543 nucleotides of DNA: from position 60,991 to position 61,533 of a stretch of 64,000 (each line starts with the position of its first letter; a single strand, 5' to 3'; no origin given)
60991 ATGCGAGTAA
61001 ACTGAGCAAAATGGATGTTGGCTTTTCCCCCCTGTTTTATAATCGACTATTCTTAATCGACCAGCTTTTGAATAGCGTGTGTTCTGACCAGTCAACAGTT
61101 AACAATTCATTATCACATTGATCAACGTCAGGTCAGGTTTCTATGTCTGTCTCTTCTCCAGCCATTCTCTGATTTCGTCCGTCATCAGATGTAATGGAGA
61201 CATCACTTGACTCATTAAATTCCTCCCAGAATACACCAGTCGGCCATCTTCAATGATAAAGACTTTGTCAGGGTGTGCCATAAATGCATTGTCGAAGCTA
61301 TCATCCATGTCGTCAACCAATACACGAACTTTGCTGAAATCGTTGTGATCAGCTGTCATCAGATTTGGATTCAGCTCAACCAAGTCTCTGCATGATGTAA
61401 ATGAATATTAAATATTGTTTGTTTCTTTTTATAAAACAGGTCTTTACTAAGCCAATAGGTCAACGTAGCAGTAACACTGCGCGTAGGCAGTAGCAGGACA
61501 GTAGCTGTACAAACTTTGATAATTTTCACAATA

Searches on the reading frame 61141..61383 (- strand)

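Call 41: search_protein_families(library=pfam, proteins=[window:61141-61383:-], max_evalue=0.01)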
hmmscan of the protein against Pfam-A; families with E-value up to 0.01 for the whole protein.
window:61141-61383:- (80 aa): 1 family
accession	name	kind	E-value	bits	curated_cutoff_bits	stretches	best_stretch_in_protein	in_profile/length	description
PF00837.23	T4_deiodinase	-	4e-07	30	27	1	15-78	179-236/237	Iodothyronine deiodinase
